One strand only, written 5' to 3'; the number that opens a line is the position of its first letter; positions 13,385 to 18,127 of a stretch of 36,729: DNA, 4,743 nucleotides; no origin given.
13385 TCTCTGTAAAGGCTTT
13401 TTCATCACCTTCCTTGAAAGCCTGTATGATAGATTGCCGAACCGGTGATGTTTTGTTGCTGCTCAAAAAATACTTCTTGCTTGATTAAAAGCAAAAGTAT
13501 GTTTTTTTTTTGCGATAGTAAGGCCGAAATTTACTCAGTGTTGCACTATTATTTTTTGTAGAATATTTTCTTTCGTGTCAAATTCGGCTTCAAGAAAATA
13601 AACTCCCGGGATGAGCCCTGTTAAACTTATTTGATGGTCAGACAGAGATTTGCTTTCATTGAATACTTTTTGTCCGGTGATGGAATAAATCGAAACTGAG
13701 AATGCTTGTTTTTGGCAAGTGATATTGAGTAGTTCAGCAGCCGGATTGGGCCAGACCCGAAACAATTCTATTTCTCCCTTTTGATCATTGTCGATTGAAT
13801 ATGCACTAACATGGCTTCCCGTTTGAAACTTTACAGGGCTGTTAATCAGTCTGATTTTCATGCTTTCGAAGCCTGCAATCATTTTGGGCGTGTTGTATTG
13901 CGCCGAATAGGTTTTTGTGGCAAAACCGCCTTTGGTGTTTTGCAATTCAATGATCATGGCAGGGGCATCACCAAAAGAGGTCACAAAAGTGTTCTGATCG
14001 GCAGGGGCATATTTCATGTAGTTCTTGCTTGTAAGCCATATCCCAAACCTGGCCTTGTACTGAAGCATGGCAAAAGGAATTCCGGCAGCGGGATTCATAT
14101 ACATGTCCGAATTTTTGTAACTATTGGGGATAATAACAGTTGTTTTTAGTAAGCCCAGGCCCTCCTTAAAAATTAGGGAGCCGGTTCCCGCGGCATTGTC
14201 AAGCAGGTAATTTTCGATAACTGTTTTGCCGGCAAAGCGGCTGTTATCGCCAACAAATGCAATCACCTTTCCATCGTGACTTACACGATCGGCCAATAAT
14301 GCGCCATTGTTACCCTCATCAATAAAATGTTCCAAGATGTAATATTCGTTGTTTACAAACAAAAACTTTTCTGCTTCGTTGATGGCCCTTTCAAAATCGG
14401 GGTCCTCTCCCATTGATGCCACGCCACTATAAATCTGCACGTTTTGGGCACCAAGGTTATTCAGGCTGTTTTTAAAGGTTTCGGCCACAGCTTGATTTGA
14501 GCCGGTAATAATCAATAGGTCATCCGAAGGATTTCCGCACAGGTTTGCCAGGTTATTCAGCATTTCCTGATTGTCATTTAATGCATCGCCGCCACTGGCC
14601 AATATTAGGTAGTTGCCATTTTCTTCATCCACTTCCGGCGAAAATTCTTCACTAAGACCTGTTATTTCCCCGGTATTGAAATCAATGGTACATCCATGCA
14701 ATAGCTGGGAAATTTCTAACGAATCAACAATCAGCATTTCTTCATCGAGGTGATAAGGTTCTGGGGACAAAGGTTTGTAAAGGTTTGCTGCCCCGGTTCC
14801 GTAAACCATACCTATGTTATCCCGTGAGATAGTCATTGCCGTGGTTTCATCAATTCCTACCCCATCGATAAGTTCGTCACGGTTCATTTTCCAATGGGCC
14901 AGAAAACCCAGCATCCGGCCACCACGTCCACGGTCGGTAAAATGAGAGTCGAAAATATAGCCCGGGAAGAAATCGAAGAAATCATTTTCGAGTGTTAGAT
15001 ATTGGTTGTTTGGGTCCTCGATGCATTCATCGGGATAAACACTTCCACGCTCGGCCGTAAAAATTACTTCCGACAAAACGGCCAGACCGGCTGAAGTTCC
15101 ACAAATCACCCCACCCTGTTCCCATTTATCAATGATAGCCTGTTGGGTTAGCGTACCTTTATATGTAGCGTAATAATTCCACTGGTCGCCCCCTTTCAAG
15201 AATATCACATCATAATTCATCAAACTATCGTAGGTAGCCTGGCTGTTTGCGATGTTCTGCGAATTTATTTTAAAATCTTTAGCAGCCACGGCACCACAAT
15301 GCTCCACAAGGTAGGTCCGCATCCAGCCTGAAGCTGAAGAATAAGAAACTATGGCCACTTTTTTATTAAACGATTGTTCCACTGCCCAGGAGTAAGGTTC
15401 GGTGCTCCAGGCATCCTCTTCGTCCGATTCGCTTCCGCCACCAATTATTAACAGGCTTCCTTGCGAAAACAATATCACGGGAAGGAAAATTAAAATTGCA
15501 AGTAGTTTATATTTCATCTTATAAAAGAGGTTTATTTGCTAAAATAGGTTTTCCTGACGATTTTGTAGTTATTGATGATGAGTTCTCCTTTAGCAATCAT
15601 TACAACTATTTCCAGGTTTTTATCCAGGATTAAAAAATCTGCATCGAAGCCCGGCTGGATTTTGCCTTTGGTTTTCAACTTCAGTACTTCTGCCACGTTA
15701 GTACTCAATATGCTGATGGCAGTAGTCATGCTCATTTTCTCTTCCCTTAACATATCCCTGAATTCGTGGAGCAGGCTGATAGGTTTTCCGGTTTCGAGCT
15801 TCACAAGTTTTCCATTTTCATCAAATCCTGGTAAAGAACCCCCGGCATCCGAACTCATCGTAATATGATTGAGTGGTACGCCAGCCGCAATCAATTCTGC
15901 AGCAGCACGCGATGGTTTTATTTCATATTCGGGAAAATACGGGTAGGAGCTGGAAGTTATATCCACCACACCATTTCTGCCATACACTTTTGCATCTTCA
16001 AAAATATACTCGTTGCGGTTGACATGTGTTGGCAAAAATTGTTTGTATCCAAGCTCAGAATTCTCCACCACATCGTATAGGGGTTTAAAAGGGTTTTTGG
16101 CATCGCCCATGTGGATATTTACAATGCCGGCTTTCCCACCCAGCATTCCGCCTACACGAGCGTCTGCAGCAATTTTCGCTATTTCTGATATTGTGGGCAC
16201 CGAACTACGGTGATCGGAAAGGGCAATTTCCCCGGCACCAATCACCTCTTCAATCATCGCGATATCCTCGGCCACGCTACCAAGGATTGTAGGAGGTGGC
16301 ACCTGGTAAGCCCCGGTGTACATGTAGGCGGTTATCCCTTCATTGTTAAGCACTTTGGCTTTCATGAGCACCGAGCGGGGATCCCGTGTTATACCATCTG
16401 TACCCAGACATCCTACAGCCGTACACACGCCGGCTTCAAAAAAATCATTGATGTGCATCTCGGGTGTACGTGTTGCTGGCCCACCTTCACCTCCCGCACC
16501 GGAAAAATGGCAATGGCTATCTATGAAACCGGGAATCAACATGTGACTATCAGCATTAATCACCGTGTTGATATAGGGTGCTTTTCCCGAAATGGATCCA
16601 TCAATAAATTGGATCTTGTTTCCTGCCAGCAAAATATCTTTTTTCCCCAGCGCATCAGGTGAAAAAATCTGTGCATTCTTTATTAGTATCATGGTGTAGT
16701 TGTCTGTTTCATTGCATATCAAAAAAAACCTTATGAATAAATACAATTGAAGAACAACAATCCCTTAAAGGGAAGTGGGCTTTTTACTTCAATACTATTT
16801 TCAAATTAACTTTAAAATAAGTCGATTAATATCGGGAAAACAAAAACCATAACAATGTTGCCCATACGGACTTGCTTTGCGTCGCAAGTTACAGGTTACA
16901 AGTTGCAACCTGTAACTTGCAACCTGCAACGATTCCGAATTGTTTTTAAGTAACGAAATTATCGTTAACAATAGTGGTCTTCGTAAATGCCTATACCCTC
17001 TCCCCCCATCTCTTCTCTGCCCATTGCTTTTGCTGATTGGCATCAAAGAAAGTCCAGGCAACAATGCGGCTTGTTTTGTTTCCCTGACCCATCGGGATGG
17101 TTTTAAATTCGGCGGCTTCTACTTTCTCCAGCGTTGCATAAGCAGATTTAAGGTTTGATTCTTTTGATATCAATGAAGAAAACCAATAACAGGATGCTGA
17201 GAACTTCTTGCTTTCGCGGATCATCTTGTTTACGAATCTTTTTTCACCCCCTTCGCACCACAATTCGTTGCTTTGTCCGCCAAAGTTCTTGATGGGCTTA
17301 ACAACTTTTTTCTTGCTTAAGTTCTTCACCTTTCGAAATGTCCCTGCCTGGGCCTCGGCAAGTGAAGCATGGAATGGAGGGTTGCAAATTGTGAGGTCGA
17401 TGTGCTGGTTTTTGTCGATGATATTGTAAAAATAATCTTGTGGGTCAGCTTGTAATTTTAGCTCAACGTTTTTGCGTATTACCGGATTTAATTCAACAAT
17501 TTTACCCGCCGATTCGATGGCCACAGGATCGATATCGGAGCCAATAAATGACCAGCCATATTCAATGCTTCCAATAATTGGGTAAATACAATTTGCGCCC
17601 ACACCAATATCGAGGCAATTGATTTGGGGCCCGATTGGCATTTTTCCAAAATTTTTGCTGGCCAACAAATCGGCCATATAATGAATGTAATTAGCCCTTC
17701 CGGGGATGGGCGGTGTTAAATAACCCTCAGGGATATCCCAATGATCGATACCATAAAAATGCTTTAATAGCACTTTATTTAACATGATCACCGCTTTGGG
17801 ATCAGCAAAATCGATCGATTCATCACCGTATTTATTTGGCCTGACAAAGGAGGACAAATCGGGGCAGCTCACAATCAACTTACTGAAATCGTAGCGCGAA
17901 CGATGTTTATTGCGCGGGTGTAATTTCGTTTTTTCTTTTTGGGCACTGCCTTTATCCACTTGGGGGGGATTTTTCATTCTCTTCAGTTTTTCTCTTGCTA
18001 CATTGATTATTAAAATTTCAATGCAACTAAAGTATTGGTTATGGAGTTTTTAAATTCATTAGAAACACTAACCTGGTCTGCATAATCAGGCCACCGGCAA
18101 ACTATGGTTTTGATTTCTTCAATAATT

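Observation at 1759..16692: ECF/FecR-controlled SusC/SusD locus bracketed by cyanophycin-catabolic genes: candidate cyanophycin (beta-aspartyl polyamide) utilisation locus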

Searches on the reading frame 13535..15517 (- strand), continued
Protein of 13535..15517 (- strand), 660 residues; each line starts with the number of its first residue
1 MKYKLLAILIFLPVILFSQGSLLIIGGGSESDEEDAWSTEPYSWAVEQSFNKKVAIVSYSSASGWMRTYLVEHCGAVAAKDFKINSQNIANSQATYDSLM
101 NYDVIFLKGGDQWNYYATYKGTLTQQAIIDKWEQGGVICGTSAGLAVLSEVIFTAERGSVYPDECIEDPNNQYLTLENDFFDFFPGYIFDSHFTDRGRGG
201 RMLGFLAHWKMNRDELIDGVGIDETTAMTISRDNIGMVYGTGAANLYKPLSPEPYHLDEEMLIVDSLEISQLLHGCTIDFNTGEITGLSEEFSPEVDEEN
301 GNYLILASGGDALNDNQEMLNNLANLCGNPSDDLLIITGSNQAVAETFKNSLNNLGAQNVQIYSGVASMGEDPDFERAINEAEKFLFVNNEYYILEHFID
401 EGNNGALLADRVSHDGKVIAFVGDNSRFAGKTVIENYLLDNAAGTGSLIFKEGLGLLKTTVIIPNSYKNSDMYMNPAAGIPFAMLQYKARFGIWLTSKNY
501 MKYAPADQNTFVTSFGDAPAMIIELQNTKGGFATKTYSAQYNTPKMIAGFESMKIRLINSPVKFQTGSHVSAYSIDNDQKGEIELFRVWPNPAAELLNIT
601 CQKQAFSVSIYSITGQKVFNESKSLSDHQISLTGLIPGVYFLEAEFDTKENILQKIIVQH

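Call 42: find_encoding_contigs(protein=P0023, flank=10000, max_places=1)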
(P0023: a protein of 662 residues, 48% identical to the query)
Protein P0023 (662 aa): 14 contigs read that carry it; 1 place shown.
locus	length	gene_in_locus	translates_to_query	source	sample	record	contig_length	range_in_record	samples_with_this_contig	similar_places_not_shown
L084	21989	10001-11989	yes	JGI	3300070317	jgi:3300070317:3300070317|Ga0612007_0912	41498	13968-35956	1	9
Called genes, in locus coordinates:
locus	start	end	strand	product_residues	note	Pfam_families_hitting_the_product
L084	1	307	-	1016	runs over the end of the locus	PF13424:TPR_12, PF24885:TPR_NPHP3, PF00515:TPR_1, PF13374:TPR_10, PF13424:TPR_12, PF13374:TPR_10, PF13424:TPR_12, PF24885:TPR_NPHP3, +20 more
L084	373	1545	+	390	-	PF20703:nSTAND1 (weak), PF01637:ATPase_2 (weak), PF13401:AAA_22 (weak)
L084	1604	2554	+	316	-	PF18911:PKD_4, PF07675:Cleaved_Adhesin (weak)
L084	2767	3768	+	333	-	PF04773:FecR, PF16344:FecR_C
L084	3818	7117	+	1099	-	PF07660:STN, PF13620:CarboxypepD_reg, PF13715:CarbopepD_reg_2, PF07715:Plug, PF00593:TonB_dep_Rec_b-barrel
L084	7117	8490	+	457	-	PF14322:SusD-like_3, PF12771:SusD-like_2, PF07980:SusD_RagB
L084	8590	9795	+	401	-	PF00801:PKD, PF18911:PKD_4, PF16820:PKD_3 (faint), PF18911:PKD_4, PF00801:PKD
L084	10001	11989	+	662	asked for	PF03575:Peptidase_S51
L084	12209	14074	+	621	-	PF01609:DDE_Tnp_1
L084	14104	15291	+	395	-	PF07969:Amidohydro_3 (weak), PF01979:Amidohydro_1, PF07969:Amidohydro_3 (weak)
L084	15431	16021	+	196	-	PF07638:Sigma70_ECF (weak), PF14493:HTH_40 (faint), PF04542:Sigma70_r2, PF08281:Sigma70_r4_2, PF04545:Sigma70_r4, PF08279:HTH_11 (weak), PF13412:HTH_24 (weak), PF00196:GerE (weak)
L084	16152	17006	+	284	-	PF03575:Peptidase_S51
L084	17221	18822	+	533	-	PF03606:DcuC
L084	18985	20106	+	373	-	PF00245:Alk_phosphatase, PF01676:Metalloenzyme (weak)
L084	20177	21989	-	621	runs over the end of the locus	PF01609:DDE_Tnp_1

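Call 43: find_encoding_contigs(protein=P0017, flank=10000, max_places=1)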
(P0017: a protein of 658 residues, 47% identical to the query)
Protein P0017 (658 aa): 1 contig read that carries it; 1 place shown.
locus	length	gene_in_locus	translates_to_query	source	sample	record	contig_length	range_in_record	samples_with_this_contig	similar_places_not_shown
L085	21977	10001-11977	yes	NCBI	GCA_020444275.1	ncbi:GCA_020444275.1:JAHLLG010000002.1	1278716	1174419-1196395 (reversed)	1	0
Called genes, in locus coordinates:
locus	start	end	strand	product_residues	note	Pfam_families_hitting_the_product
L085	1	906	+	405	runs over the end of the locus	-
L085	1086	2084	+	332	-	PF04773:FecR, PF16344:FecR_C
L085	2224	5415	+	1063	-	PF07660:STN (faint), PF13620:CarboxypepD_reg, PF13715:CarbopepD_reg_2, PF07715:Plug, PF00593:TonB_dep_Rec_b-barrel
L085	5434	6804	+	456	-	PF14322:SusD-like_3, PF07980:SusD_RagB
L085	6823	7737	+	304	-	PF00801:PKD, PF18911:PKD_4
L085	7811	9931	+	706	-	PF07675:Cleaved_Adhesin, PF18942:DUF5689 (weak), PF18962:Por_Secre_tail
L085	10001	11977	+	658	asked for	PF03575:Peptidase_S51, PF18962:Por_Secre_tail (faint)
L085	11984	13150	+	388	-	PF07969:Amidohydro_3 (weak), PF01979:Amidohydro_1, PF07969:Amidohydro_3 (weak)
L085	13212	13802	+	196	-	PF07638:Sigma70_ECF, PF04542:Sigma70_r2, PF08281:Sigma70_r4_2, PF04545:Sigma70_r4, PF00196:GerE, PF13412:HTH_24 (weak)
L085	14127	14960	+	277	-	PF03575:Peptidase_S51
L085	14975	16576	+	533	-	PF03606:DcuC, PF03806:ABG_transport (weak)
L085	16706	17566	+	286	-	PF14257:DUF4349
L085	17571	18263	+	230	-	PF18917:LiaI-LiaF-like_TM1 (weak), PF22570:LiaF-TM, PF18917:LiaI-LiaF-like_TM1, PF09922:LiaF-like_C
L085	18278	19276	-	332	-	PF10017:Methyltransf_33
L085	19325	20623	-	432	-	PF00581:Rhodanese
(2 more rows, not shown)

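Call 44: predict_structure(alignment_id=A1)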
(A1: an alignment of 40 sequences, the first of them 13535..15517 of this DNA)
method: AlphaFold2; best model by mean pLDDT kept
length: 660 residues; sequences in the alignment: 40
mean_pLDDT: 91.5   pTM: 0.81
mean pLDDT of the five models: 91.5, 90.9, 90.2, 90.1, 88.2
residues with pLDDT >= 90: 504; 70-90: 128; 50-70: 15; < 50: 13
segments of 3 or more residues with pLDDT < 50: 574-584
pLDDT, mean of each block of 10 residues (from residue 1): 72 60 93 89 96 94 88 96 95 98 94 94 97 96 93 90 94 95 95 95 97 97 97 96 97 93 95 98 95 92 96 96 90 95 96 96 95 96 97 94 92 93 97 95 95 95 92 94 97 97 92 95 96 91 94 96 90 45 64 84 82 90 79 88 84 84
secondary structure, 60 per line:
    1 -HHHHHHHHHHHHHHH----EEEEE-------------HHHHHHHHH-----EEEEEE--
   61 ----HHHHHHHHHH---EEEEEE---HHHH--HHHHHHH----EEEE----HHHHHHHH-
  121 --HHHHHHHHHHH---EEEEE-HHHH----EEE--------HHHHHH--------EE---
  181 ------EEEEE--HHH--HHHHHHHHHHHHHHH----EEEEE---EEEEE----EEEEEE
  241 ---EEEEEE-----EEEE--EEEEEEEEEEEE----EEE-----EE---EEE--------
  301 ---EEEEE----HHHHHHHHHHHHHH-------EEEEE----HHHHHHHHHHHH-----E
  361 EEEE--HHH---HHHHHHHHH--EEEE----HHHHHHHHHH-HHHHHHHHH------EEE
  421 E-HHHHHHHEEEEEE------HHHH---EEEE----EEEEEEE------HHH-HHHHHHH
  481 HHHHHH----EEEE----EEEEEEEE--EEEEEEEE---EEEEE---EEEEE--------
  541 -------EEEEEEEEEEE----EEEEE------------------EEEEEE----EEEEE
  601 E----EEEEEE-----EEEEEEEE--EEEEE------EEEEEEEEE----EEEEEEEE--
elements in order: H2-16 E21-25 H39-47 E53-58 H65-74 E78-83 H87-90 H93-99 E104-107 H112-119 H123-133 E137-141 H143-146 E151-153 H162-167 E187-191 H199-213 E218-222 E226-230 E235-240 E244-249 E255-258 E261-272 E277-279 E290-292 E304-308 H313-326 E334-338 H343-354 E360-364 H373-381 E384-387 H392-401 H403-411 E418-421 H423-429 E430-435 H442-445 E449-452 E457-463 H474-486 E491-494 E499-506 E509-516 E520-524 E528-532 E548-558 E563-567 E586-591 E596-601 E606-611 E617-624 E627-631 E638-646 E651-658

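Call 48: fold_search(model_id=the predicted structure, library=pdb)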
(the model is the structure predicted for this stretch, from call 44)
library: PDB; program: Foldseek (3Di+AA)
matches with E <= 10: 1810; with E <= 0.001: 54
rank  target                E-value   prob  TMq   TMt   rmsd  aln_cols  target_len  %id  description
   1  7uqv_B                5.6e-19  1.00  0.33  0.80   3.5       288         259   22  Pseudobacteroides cellulosolvens pseudo-CphB (released 2022-08-10)
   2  7uqv_C                6.4e-19  1.00  0.34  0.81   3.6       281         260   22  Pseudobacteroides cellulosolvens pseudo-CphB (released 2022-08-10)
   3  7uqv_A                1.6e-18  1.00  0.33  0.80   3.7       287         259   23  Pseudobacteroides cellulosolvens pseudo-CphB (released 2022-08-10)
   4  7uqw_A                2.5e-17  1.00  0.34  0.78   4.0       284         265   20  PCC6803 Cyanophycinase S132DAP covalently bound to cyanophycin dimer (released 2022-08-10)
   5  7uqw_B                5.1e-17  1.00  0.33  0.77   4.2       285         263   20  PCC6803 Cyanophycinase S132DAP covalently bound to cyanophycin dimer (released 2022-08-10)
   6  7uqw_C                6.9e-17  1.00  0.33  0.77   4.2       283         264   19  PCC6803 Cyanophycinase S132DAP covalently bound to cyanophycin dimer (released 2022-08-10)
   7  3en0_A                1.3e-16  1.00  0.34  0.79   3.9       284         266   20  The Structure of Cyanophycinase (released 2009-07-28)
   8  3en0_B                1.7e-16  1.00  0.34  0.81   3.3       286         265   20  The Structure of Cyanophycinase (released 2009-07-28)
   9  3en0_C                4.6e-16  1.00  0.32  0.75   4.2       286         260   20  The Structure of Cyanophycinase (released 2009-07-28)
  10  6nqc                  9.7e-14  1.00  0.29  0.74   3.8       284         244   18  Crystal structure of a peptidase from an acI-B1 Actinobacterium (released 2020-01-22)
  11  7c9b                  4.3e-09  1.00  0.26  0.67   4.8       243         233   14  Crystal structure of dipeptidase-E from Xenopus laevis (released 2021-06-09)
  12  6a4r_A                4.3e-09  1.00  0.24  0.59   6.8       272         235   15  Crystal structure of aspartate bound peptidase E from Salmonella enterica (released 2018-10-24)
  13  6a4r_B                5.9e-09  1.00  0.25  0.64   6.5       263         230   16  Crystal structure of aspartate bound peptidase E from Salmonella enterica (released 2018-10-24)
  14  1fy2                  1.0e-08  1.00  0.24  0.62   6.7       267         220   15  Aspartyl Dipeptidase (released 2001-01-10)
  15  7ffp                  1.6e-08  1.00  0.25  0.63   5.3       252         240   14  Crystal structure of di-peptidase-E from Xenopus laevis (released 2021-09-08)
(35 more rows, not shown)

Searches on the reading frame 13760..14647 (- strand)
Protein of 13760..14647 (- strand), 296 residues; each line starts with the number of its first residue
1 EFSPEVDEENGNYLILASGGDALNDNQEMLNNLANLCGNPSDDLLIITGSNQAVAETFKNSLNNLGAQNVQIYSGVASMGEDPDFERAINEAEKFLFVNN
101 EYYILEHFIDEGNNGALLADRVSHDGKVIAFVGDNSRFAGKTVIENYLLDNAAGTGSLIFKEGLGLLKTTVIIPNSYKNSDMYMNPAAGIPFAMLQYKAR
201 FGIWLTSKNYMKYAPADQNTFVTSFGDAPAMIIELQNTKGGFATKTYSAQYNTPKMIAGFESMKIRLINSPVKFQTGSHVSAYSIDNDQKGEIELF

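Call 57: search_protein_families(library=pfam, max_evalue=0.1, proteins=[window:13760-14647:-])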
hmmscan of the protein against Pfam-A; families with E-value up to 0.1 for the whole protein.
seq(296 aa): 0 families

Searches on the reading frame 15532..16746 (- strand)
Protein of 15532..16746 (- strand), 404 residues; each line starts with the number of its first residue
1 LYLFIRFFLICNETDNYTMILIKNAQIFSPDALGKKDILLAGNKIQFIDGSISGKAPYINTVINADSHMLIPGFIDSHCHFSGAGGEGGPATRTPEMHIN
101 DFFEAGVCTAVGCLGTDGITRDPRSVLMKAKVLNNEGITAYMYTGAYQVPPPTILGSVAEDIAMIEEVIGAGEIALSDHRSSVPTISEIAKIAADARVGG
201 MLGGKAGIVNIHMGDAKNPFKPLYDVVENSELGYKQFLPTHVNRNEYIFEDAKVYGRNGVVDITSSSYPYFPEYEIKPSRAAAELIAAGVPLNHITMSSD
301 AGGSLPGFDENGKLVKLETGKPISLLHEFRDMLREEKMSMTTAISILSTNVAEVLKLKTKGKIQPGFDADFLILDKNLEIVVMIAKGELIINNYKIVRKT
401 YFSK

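Call 4: search_protein_families(library=pfam, proteins=[window:15532-16746:-], max_evalue=0.01)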
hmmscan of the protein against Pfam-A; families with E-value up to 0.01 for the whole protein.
window:15532-16746:- (404 aa): 2 families
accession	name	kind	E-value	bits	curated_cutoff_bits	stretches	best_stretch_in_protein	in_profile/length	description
PF07969.17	Amidohydro_3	-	2e-13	51.1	29.7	2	323-378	398-448/472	Amidohydrolase family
PF01979.26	Amidohydro_1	-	5.6e-13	49.3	25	1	279-388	232-343/345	Amidohydrolase family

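Call 5: search_protein_families(library=ncbifam, proteins=[window:15532-16746:-], max_evalue=0.001)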
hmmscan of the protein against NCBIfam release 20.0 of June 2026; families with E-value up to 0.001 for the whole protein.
window:15532-16746:- (404 aa): 48 families (the best 25 are shown)
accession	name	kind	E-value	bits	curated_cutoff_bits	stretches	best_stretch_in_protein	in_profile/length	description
TIGR01975.1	isoAsp_dipep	equivalog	5.8e-138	460.3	331.25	1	20-402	2-388/389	beta-aspartyl-peptidase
TIGR03178.1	allantoinase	equivalog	2.6e-14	52.9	357.85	2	326-382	336-391/441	allantoinase AllB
NF002668.0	PRK02382.1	equivalog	5e-14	51.8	452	2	333-377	329-373/436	dihydroorotase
NF005751.0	PRK07575.1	equivalog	5.3e-14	51.5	529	2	19-87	4-71/440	dihydroorotase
NF006688.0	PRK09236.1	equivalog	1.9e-13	50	535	1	19-85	3-67/444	dihydroorotase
NF004839.0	PRK06189.1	equivalog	7.4e-13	47.9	631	2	20-85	5-67/451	allantoinase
TIGR02033.1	D-hydantoinase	equivalog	1.6e-12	47.2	393.25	2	20-84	1-63/454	dihydropyrimidinase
NF006837.0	PRK09357.1-2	equivalog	4.4e-12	45.3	575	1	19-87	2-69/428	dihydroorotase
NF006559.0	PRK09060.1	equivalog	5.5e-12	44.7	482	2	20-87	7-71/444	dihydroorotase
TIGR00857.1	pyrC_multi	subfamily_domain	7.1e-12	45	279.05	2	331-379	324-372/412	dihydroorotase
NF011987.0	PRK15446.2-3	subfamily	1.4e-11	43.8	253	1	333-390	322-383/395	alpha-D-ribose 1-methylphosphonate 5-triphosphate diphosphatase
NF006689.0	PRK09237.1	equivalog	6.2e-11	41.5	371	1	19-82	4-68/383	amidohydrolase/deacetylase family metallohydrolase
NF058539.1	ergo_uti2_ErtD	equivalog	8.1e-11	41.5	650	1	329-382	343-396/449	hydantoin-5-propionate amidohydrolase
NF009941.0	PRK13404.1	subfamily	4.5e-10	38.8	647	2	21-112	7-87/478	dihydropyrimidinase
TIGR01178.1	ade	equivalog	5.5e-10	38.3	472.5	1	332-398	270-336/552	adenine deaminase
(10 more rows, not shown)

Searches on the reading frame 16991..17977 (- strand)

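Call 4: search_protein_families(library=pfam, proteins=[window:16991-17977:-], max_evalue=0.01)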
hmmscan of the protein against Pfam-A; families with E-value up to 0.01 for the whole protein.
window:16991-17977:- (328 aa): 2 families
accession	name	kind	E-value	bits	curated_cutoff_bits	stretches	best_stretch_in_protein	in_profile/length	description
PF05971.18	Methyltransf_10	-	1.6e-115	386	23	1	14-312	2-299/299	RNA methyltransferase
PF05175.20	MTS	-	0.00017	21.7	23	1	120-209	34-115/170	Methyltransferase small domain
